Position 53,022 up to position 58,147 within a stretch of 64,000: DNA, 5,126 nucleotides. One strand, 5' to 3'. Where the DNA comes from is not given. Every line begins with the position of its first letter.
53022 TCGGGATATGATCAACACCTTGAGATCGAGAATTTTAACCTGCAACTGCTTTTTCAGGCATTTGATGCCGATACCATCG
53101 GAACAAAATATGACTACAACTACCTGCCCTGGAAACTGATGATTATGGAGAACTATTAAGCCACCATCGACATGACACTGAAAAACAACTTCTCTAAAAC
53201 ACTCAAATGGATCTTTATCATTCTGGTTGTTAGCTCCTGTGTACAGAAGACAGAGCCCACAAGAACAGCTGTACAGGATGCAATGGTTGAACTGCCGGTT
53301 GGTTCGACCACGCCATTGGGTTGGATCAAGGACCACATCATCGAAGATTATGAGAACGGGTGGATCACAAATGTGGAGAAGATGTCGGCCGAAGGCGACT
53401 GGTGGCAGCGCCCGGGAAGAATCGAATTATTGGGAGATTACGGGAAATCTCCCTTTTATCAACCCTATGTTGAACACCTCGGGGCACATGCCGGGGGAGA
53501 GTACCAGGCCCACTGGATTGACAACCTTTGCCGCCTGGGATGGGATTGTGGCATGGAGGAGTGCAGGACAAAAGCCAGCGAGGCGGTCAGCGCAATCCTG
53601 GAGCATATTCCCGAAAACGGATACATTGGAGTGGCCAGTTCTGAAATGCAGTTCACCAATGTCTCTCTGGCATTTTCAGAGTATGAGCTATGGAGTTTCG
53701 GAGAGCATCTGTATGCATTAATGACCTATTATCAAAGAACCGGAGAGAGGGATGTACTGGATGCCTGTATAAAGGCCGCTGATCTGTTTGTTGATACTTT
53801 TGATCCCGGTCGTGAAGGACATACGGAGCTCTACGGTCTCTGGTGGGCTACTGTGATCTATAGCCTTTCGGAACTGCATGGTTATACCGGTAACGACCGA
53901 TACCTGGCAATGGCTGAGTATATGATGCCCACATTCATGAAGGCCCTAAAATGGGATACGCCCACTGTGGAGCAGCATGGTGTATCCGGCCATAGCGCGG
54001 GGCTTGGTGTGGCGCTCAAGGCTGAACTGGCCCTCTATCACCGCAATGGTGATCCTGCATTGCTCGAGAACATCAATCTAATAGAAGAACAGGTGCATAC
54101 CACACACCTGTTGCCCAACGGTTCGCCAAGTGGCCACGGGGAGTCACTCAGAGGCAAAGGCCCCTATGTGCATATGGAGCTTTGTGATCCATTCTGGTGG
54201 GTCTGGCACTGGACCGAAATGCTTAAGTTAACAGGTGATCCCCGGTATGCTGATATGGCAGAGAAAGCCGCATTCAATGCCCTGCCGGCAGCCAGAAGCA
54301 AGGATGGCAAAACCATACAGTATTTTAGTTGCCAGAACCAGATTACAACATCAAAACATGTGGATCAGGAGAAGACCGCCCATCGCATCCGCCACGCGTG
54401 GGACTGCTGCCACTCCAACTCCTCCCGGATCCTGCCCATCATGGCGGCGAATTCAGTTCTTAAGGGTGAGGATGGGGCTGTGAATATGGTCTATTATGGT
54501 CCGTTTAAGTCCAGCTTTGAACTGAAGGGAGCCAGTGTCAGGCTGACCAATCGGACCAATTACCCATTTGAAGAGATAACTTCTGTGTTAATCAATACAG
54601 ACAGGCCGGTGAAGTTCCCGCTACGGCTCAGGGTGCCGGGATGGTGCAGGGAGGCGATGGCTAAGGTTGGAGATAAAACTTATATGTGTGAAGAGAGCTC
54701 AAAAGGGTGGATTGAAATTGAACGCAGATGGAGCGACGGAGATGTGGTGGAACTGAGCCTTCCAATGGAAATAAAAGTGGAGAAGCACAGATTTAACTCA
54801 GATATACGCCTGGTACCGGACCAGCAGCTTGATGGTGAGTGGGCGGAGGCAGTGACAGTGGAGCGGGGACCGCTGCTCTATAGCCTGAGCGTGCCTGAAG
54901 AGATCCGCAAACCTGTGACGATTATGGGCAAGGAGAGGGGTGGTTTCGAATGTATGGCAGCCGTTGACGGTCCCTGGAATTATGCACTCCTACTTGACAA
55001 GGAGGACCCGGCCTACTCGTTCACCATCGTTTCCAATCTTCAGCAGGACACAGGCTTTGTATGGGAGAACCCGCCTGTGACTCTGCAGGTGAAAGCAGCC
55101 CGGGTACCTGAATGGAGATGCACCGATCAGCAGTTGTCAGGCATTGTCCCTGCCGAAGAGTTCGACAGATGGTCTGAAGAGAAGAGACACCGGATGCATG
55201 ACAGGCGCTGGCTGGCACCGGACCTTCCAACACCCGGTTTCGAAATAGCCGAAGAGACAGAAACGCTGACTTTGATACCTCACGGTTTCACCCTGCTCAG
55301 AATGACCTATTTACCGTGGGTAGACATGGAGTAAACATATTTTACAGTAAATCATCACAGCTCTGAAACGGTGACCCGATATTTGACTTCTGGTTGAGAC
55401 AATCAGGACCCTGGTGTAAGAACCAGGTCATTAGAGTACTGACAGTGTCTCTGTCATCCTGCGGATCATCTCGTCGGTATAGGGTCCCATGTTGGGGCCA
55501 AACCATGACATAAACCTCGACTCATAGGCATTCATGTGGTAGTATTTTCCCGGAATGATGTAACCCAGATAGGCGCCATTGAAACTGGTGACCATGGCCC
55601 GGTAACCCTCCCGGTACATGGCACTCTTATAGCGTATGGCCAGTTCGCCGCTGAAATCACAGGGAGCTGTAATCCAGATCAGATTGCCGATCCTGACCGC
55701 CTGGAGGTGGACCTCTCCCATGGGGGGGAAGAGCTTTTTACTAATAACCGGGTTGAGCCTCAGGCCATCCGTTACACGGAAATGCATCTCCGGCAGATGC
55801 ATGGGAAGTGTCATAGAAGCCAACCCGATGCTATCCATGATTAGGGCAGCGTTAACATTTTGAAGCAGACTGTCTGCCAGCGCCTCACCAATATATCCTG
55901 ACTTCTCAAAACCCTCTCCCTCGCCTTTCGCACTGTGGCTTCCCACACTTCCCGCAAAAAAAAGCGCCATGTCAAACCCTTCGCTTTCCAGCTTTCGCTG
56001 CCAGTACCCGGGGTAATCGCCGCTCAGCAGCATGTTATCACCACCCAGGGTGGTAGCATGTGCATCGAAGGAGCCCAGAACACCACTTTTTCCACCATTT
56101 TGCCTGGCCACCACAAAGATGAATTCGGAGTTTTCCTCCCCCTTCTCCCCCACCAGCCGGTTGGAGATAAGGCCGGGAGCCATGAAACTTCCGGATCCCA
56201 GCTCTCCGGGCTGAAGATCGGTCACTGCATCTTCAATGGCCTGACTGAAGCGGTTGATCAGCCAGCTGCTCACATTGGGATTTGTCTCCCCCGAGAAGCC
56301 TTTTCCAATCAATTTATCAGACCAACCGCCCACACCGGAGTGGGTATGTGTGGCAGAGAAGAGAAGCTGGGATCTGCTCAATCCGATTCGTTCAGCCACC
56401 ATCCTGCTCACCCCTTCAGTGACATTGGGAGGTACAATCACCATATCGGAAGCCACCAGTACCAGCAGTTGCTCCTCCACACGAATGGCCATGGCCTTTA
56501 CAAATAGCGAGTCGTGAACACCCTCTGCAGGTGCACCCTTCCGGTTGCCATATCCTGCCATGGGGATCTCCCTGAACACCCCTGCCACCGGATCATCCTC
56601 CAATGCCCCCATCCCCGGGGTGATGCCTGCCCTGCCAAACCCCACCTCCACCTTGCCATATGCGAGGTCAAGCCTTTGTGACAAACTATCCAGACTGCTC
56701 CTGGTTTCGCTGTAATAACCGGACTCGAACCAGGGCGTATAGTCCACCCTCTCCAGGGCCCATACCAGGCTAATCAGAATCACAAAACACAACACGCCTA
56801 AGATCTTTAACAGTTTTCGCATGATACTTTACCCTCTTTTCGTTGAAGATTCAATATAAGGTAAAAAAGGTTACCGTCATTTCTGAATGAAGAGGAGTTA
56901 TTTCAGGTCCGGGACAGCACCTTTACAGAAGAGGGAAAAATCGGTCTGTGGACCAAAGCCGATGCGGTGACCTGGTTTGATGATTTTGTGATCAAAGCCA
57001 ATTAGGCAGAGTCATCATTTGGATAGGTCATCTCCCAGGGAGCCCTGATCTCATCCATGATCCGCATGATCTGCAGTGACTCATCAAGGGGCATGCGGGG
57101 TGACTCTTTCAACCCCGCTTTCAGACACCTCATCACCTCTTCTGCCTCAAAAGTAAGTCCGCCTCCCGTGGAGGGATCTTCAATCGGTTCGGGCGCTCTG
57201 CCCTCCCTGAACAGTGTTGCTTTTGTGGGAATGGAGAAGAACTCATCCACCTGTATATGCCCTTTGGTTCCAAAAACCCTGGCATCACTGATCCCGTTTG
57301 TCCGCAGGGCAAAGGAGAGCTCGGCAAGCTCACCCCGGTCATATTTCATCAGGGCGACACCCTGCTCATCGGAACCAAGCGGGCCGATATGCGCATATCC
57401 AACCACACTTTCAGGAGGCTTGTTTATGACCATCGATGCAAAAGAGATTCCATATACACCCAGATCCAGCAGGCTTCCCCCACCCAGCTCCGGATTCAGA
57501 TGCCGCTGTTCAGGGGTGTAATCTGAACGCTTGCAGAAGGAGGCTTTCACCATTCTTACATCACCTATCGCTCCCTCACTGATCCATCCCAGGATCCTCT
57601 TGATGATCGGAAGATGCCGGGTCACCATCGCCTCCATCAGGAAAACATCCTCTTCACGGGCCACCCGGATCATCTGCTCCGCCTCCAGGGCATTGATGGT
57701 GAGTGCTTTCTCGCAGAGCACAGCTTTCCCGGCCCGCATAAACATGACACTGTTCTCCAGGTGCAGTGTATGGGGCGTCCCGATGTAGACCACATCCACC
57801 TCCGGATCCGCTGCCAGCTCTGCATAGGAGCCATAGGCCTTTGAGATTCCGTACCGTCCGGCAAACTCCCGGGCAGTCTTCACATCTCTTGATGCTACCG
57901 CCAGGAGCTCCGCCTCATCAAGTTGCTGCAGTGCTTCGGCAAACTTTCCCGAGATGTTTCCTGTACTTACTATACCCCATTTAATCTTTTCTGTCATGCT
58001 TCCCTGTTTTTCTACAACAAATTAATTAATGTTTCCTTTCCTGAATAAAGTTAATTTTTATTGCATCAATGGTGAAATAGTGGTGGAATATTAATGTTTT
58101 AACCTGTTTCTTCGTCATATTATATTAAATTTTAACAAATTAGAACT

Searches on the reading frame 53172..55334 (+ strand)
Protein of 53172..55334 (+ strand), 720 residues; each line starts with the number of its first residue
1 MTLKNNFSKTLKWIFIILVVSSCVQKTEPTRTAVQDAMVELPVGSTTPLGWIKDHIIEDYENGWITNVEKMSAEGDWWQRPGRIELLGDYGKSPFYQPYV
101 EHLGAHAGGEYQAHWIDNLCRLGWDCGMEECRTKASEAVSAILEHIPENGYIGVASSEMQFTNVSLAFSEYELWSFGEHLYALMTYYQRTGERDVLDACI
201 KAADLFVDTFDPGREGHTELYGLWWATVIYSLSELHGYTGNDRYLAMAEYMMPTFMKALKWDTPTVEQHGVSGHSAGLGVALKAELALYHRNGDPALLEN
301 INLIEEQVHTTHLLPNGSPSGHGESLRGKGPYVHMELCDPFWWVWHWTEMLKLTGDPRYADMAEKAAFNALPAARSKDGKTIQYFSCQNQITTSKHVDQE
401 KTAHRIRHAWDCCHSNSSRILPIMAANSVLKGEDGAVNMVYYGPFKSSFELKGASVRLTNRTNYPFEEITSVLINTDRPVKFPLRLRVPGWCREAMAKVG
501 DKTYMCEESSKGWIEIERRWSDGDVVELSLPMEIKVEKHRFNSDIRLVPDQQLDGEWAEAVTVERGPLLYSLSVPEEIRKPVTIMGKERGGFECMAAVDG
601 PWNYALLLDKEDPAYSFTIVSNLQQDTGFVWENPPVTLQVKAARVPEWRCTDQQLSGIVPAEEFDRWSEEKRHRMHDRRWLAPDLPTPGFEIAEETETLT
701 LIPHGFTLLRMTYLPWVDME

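Call 7: search_protein_families(library=pfam, proteins=[window:53172-55334:+], max_evalue=0.00001)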
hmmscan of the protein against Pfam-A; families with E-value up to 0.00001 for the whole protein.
window:53172-55334:+ (720 aa): 2 families
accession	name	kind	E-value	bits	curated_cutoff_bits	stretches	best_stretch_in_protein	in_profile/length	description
PF07944.18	Beta-AFase-like_GH127_cat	-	1.2e-25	90.8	24.9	1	102-421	50-371/376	Beta-L-arabinofuranosidase, GH127 catalytic domain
PF20736.2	Glyco_hydro127M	-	2e-19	69.9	24.2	1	446-532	9-95/95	Beta-L-arabinofuranosidase, GH127 middle domain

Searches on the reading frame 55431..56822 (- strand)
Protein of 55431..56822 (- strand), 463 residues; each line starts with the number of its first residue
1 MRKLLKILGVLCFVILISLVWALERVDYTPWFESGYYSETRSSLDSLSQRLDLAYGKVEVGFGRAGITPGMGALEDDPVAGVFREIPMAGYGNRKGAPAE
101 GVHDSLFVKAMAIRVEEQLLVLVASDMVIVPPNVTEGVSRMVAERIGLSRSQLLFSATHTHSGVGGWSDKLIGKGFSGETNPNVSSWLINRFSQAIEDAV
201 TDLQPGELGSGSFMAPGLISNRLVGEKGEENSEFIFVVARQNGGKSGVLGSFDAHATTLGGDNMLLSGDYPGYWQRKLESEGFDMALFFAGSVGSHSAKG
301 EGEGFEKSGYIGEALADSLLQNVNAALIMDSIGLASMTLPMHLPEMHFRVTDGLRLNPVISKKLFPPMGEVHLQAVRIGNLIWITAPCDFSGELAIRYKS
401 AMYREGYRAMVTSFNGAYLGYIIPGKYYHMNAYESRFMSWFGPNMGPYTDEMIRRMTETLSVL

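Call 7: search_protein_families(library=pfam, proteins=[window:55431-56822:-], max_evalue=0.00001)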
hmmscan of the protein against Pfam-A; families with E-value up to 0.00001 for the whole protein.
window:55431-56822:- (463 aa): 1 family
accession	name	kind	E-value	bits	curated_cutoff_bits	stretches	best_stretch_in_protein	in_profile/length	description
PF04734.18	Ceramidase_alk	-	1.3e-20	74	32.1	1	79-212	10-146/509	Neutral/alkaline non-lysosomal ceramidase, N-terminal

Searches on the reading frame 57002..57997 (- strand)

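Call 7: search_protein_families(library=pfam, proteins=[window:57002-57997:-], max_evalue=0.00001)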
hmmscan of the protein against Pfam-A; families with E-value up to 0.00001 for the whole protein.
window:57002-57997:- (331 aa): 3 families
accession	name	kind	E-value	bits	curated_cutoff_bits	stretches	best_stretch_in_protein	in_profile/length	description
PF01408.29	GFO_IDH_MocA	-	5.8e-22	79.1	24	1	5-121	1-117/120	Oxidoreductase family, NAD-binding Rossmann fold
PF22725.1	GFO_IDH_MocA_C3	-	3.5e-20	72.7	27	1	137-248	6-123/124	GFO/IDH/MocA C-terminal domain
PF02894.22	GFO_IDH_MocA_C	-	2.9e-12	47.3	22.9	1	139-315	4-204/218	Oxidoreductase family, C-terminal alpha/beta domain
